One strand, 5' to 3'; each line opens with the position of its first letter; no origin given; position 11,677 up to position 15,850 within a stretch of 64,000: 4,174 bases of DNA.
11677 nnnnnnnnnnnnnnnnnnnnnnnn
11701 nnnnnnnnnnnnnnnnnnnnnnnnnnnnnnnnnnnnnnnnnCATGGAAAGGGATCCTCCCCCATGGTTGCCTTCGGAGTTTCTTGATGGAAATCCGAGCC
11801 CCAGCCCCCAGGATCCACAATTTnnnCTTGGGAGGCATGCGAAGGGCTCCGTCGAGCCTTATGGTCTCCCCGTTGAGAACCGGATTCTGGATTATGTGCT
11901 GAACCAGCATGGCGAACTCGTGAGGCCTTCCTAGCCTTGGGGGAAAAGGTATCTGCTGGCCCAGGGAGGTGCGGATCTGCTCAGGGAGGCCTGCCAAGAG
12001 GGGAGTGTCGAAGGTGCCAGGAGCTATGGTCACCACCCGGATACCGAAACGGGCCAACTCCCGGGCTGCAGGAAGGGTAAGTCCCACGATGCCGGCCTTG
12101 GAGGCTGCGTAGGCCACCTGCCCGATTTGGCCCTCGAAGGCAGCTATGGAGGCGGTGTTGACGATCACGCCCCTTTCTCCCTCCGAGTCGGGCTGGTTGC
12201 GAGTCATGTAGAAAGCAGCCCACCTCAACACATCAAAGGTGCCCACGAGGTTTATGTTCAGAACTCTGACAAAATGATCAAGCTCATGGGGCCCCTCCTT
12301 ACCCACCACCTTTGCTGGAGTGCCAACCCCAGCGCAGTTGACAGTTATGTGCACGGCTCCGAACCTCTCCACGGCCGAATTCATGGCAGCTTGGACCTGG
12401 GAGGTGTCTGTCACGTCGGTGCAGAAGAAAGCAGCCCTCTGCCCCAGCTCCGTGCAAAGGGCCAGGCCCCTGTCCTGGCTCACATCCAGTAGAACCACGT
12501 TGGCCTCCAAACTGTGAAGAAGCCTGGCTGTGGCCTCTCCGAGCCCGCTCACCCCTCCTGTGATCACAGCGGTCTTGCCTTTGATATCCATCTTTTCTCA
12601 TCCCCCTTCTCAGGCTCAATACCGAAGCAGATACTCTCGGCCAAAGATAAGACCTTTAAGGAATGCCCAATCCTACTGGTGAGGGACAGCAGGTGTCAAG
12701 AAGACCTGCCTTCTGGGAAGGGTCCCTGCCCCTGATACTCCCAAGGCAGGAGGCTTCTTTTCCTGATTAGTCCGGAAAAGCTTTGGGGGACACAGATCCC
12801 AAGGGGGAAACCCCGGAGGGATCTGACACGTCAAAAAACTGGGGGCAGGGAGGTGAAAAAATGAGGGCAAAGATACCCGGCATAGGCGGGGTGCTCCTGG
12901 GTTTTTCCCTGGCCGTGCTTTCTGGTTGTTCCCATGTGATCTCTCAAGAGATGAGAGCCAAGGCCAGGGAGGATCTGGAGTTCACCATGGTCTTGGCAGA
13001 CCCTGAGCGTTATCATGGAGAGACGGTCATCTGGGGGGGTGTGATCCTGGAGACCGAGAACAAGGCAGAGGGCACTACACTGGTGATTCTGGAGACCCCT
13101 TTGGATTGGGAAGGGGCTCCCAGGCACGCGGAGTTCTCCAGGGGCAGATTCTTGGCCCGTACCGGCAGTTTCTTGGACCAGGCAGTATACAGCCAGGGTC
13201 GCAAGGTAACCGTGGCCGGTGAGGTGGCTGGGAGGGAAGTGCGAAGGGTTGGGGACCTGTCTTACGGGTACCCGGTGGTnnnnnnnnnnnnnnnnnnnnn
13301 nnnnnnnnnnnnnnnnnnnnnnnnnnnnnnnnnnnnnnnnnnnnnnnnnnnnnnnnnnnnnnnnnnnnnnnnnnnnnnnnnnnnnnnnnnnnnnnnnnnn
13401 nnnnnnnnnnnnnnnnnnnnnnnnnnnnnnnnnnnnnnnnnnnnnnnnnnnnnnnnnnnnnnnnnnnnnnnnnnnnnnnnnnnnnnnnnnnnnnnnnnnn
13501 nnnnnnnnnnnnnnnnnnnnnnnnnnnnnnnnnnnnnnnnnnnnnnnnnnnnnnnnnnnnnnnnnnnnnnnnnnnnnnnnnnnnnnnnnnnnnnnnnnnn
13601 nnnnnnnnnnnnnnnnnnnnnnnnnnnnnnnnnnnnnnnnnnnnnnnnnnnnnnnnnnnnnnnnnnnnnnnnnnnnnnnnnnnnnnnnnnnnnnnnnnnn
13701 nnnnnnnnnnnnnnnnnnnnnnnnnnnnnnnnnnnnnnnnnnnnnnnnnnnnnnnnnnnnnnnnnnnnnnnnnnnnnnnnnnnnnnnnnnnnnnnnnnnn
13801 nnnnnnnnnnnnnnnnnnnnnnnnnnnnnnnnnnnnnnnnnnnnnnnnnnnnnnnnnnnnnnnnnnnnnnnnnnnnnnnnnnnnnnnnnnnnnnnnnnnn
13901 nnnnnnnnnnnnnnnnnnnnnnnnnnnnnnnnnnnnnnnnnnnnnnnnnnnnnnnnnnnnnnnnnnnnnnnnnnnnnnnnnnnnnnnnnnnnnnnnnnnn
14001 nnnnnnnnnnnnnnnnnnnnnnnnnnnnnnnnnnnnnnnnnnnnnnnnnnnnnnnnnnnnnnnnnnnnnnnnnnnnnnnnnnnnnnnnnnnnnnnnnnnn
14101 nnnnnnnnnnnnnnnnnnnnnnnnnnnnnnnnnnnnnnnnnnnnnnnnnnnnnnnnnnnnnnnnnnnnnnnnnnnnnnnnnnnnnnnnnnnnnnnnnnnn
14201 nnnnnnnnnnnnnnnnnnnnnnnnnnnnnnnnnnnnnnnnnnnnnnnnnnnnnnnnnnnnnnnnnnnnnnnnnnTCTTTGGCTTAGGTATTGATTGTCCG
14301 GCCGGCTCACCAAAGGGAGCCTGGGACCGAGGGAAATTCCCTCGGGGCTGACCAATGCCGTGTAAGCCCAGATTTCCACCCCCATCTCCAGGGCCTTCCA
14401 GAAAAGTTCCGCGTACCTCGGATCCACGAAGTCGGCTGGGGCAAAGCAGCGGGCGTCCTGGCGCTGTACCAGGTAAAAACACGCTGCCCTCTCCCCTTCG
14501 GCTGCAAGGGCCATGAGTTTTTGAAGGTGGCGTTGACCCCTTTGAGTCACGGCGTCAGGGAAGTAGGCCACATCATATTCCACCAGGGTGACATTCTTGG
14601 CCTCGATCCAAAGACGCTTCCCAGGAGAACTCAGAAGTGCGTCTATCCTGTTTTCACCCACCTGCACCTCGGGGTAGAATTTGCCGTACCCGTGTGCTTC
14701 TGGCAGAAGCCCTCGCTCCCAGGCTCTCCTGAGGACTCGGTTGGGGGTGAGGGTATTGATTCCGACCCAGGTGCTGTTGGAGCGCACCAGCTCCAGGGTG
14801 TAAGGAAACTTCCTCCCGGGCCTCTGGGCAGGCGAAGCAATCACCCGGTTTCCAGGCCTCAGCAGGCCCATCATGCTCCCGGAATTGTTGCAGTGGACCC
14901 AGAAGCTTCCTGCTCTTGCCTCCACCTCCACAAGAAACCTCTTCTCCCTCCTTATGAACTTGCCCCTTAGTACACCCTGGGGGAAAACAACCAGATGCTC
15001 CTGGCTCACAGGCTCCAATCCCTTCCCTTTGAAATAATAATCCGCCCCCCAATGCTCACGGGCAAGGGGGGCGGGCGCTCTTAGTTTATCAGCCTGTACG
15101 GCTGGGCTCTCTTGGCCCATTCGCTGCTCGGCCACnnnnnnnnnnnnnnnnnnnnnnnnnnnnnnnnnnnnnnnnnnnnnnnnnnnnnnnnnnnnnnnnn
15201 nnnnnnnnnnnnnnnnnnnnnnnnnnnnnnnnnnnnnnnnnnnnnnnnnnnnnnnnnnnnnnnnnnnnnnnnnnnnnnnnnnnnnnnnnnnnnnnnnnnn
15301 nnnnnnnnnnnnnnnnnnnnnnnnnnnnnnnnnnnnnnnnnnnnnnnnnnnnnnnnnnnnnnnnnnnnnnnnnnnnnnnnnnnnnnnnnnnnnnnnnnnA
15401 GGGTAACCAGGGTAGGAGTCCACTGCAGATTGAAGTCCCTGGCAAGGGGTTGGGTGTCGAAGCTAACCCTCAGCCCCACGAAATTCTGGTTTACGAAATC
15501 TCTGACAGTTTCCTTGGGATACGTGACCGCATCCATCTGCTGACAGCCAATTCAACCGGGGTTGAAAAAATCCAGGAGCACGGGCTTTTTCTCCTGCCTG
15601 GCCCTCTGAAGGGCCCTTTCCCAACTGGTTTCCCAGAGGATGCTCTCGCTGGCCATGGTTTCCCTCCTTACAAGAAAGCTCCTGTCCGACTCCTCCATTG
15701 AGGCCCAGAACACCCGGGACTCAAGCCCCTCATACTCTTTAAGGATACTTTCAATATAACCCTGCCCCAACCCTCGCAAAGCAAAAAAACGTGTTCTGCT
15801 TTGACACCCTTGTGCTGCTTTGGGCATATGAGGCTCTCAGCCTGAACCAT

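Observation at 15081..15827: Thioredoxin-fold gene split by an in-frame TGA at the CxxC position, with a SECIS-like hairpin: probable UxxC selenoprotein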

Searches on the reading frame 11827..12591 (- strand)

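Call 24: search_protein_families(library=pfam, proteins=[window:11827-12591:-], max_evalue=0.00001)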
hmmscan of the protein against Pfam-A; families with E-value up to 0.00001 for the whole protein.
window:11827-12591:- (255 aa): 3 families
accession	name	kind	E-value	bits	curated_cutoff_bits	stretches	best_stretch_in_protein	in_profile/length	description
PF00106.31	adh_short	-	1.9e-46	158.4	26.6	1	6-204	1-192/195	short chain dehydrogenase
PF13561.12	adh_short_C2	-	1.1e-37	130.3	27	1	15-248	6-233/236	Enoyl-(Acyl carrier protein) reductase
PF08659.16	KR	-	3.9e-07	30.6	22.6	1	7-167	2-155/180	KR domain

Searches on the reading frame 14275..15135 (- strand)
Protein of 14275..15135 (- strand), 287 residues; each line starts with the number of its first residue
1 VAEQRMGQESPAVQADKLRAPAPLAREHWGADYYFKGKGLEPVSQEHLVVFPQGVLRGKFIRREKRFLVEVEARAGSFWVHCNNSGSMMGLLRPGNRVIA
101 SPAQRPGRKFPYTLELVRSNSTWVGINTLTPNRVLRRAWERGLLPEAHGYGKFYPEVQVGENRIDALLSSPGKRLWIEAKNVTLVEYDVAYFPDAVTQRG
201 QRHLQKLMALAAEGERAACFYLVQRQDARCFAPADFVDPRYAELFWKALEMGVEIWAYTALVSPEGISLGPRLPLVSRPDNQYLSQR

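Call 24: search_protein_families(library=pfam, proteins=[window:14275-15135:-], max_evalue=0.00001)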
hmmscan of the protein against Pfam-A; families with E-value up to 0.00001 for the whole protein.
window:14275-15135:- (287 aa): 2 families
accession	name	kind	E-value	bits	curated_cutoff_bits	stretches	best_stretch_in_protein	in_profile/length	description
PF03749.19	SfsA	-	2.2e-46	157.5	22.8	1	130-265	2-137/138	Sugar fermentation stimulation protein RE domain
PF17746.7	SfsA_N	-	8.5e-23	80.7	25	1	61-126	1-63/63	SfsA N-terminal OB domain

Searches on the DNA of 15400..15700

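Call 76: search_rna_families(source=window, start=15400, end=15700, threshold=evalue, max_evalue=10)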
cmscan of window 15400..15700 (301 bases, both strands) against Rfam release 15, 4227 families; matches with E-value up to 10: 3.
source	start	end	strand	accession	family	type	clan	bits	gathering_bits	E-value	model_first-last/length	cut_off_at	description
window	15497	15537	+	RF01952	SOX2OT_exon2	Gene; lncRNA;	-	10.8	45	4.3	1-69/69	no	SOX2 overlapping transcript exon 2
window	15584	15647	-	RF01928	Mico1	Gene; lncRNA;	-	10.5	60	7.3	137-205/205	no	Maternal intergenic circadian oscillating RNA 1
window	15442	15573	+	RF02197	TP73-AS1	Gene; lncRNA;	-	10.3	75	6.7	1-161/161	no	TP73 antisense RNA 1 conserved region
